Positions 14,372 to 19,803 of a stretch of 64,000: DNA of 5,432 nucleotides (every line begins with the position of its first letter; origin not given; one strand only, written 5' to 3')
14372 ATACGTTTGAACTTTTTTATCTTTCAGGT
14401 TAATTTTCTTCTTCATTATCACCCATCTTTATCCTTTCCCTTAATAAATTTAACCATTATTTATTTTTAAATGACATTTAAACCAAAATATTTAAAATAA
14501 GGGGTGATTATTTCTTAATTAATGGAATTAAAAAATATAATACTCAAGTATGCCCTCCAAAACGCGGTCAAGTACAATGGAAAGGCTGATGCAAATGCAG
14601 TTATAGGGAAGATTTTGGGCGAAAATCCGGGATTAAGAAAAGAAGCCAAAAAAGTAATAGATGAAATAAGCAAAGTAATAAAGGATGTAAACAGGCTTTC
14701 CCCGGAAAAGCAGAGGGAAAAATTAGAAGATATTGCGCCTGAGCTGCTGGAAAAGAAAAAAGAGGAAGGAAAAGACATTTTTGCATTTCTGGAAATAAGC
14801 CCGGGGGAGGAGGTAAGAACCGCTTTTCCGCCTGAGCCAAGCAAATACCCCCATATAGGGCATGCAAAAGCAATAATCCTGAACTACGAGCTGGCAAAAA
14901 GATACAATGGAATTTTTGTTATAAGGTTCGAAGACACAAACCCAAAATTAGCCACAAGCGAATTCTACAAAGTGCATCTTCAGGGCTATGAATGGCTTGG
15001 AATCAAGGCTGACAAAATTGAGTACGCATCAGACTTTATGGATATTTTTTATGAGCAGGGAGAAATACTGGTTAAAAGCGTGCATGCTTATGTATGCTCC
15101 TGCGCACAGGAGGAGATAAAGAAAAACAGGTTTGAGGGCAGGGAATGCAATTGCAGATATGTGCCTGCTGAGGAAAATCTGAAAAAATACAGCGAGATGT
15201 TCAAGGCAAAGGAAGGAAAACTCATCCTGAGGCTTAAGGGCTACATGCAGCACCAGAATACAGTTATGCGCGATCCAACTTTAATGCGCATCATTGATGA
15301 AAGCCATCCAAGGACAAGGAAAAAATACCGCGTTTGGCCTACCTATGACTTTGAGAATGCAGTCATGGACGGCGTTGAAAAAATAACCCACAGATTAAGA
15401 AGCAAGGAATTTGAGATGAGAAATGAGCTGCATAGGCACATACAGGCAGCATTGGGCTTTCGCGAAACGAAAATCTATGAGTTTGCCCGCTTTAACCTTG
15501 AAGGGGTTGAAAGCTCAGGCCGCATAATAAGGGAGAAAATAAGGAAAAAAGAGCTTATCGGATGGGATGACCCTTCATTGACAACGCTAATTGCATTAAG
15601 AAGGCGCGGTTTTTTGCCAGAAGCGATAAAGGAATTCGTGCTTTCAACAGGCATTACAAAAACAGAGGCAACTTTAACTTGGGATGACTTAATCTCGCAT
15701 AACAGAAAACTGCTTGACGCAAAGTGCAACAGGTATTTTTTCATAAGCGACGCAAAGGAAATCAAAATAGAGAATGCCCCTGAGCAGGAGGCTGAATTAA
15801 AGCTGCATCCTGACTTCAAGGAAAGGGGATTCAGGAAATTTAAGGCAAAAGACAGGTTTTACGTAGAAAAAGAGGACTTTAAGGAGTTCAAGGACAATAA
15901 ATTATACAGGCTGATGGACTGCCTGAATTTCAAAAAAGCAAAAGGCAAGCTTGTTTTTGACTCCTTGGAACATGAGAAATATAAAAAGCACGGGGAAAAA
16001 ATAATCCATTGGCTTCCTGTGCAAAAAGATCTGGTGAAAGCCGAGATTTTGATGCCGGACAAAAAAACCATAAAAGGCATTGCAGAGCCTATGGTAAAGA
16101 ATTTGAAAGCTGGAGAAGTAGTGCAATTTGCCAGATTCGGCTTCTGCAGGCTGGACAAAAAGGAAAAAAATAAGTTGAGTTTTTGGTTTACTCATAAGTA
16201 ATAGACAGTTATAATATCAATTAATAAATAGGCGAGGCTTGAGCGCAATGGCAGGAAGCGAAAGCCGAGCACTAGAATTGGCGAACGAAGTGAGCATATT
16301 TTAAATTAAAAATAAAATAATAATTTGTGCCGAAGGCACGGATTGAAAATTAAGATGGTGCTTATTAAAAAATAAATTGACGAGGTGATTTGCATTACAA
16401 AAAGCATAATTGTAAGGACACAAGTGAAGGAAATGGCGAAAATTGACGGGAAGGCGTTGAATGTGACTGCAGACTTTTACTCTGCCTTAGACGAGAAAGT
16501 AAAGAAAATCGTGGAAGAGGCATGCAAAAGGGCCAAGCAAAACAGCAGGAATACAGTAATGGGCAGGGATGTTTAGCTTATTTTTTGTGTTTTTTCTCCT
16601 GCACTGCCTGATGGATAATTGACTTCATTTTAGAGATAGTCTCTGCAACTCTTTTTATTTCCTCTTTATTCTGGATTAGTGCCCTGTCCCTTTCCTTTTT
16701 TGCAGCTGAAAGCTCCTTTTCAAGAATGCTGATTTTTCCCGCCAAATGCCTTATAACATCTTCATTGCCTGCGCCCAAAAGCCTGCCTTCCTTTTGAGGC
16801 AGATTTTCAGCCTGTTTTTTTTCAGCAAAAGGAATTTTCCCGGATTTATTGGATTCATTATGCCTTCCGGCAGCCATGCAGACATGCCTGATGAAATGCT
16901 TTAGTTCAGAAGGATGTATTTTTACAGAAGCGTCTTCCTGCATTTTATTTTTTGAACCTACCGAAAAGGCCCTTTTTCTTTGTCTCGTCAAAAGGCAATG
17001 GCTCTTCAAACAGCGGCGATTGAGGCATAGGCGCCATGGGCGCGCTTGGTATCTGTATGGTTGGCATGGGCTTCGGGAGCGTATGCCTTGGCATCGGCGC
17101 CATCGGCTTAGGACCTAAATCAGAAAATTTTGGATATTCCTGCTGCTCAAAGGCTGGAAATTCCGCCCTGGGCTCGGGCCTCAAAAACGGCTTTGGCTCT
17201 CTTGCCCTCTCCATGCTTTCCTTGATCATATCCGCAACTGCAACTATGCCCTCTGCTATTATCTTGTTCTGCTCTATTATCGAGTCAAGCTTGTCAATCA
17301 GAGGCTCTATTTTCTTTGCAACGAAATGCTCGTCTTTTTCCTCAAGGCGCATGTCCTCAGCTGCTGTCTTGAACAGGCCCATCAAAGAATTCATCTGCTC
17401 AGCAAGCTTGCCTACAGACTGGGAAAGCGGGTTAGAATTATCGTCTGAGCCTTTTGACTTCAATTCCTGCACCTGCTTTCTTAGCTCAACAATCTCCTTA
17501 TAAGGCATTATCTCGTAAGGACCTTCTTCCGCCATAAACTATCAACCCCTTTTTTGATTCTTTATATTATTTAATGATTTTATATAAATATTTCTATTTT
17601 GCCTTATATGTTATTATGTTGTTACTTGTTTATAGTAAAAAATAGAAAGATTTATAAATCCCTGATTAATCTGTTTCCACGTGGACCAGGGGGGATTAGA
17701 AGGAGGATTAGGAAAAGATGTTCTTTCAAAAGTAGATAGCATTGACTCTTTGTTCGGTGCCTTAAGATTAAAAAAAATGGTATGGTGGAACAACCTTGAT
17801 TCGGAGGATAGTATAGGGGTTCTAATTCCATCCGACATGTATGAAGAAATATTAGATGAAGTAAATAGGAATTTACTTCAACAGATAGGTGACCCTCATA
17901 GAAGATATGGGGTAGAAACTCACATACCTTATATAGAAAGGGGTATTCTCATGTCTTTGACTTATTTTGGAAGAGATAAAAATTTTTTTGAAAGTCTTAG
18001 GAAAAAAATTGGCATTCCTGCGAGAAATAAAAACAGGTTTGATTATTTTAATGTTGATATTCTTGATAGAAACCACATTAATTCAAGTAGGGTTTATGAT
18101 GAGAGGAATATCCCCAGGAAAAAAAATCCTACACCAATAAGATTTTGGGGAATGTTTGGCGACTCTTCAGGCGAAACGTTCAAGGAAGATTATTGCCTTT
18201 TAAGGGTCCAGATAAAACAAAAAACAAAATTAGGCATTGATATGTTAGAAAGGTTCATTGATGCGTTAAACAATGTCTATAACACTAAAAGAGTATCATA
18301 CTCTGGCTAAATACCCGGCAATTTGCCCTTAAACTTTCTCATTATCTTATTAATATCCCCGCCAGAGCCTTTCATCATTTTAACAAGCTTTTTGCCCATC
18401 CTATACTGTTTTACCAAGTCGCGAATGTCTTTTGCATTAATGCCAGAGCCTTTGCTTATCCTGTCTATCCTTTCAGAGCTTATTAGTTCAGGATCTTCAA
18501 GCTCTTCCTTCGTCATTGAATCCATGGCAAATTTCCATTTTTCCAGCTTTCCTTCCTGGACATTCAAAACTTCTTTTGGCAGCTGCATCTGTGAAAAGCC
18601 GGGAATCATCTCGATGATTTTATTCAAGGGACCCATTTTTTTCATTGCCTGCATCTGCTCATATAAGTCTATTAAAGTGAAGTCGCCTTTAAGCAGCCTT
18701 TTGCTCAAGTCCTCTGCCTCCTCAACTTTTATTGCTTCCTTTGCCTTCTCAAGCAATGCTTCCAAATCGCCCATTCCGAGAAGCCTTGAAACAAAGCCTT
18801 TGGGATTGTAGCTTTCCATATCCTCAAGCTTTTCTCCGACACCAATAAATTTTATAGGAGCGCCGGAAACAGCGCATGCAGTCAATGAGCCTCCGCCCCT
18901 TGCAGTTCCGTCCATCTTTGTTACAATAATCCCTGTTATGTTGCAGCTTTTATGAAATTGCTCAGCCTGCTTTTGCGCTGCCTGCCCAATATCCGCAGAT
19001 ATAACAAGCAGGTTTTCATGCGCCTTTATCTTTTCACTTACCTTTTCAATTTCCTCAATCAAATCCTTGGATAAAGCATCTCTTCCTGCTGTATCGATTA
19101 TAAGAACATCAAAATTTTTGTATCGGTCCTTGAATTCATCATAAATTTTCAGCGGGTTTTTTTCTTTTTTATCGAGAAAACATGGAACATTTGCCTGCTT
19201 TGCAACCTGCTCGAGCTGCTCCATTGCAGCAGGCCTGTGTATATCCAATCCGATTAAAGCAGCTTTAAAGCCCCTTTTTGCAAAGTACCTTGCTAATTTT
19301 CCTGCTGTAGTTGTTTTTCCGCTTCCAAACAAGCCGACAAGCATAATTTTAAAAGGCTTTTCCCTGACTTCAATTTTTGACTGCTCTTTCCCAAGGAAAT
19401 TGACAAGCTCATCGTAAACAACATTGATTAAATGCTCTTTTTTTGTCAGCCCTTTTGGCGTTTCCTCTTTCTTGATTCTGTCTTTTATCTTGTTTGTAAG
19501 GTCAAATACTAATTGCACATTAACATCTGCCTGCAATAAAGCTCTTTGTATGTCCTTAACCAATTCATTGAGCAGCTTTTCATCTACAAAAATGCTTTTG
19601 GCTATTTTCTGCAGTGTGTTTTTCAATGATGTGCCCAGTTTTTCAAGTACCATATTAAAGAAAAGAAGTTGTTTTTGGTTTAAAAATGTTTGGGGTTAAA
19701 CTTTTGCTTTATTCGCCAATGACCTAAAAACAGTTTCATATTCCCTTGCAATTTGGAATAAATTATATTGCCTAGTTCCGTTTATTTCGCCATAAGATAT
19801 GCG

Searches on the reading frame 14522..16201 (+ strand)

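Call 19: search_protein_families(library=pfam, proteins=[window:14522-16201:+])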
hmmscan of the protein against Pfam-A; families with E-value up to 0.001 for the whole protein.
window:14522-16201:+ (559 aa): 3 families
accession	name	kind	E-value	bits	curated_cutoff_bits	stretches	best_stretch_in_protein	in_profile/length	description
PF00749.27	tRNA-synt_1c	-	5.6e-74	249.3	23.4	1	97-399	1-313/314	tRNA synthetases class I (E and Q), catalytic domain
PF03950.23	tRNA-synt_1c_C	-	9e-17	61.5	23.9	1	402-472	1-73/91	tRNA synthetases class I (E and Q), anti-codon binding domain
PF20974.2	tRNA-synt_1c_C2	-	6.4e-10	40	23.9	1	494-545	1-69/69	tRNA synthetases class I (E and Q), anti-codon binding domain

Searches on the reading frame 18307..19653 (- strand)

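Call 19: search_protein_families(library=pfam, proteins=[window:18307-19653:-])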
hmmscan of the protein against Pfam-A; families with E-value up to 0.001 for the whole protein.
window:18307-19653:- (448 aa): 9 families
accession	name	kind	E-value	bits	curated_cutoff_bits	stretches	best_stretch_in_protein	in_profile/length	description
PF00448.28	SRP54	-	4.7e-65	219.3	22.7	1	101-293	2-196/196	SRP54-type protein, GTPase domain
PF02978.25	SRP_SPB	-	4e-28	98.1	27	1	325-423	2-90/91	Signal peptide binding domain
PF02881.24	SRP54_N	-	2.2e-15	57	22.4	1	6-83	1-75/75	SRP54-type protein, helical bundle domain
PF01656.29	CbiA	-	6.2e-09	36.3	25.4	1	110-252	9-88/125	CobQ/CobB/MinD/ParA nucleotide binding domain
PF13401.12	AAA_22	-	3.4e-05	24.6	27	1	103-207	8-109/130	AAA domain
PF13479.12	AAA_24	-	9.9e-05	22.7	27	1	100-213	2-95/195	AAA domain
PF02492.25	cobW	-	0.00031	20.8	20.7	1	103-249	3-155/180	CobW/HypB/UreG, nucleotide-binding domain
PF01591.24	6PF2K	-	0.00061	19.6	27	0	95-141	8-54/223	6-phosphofructo-2-kinase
PF03029.23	ATP_bind_1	-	0.00089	19.6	27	0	106-142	2-35/240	Conserved hypothetical ATP binding protein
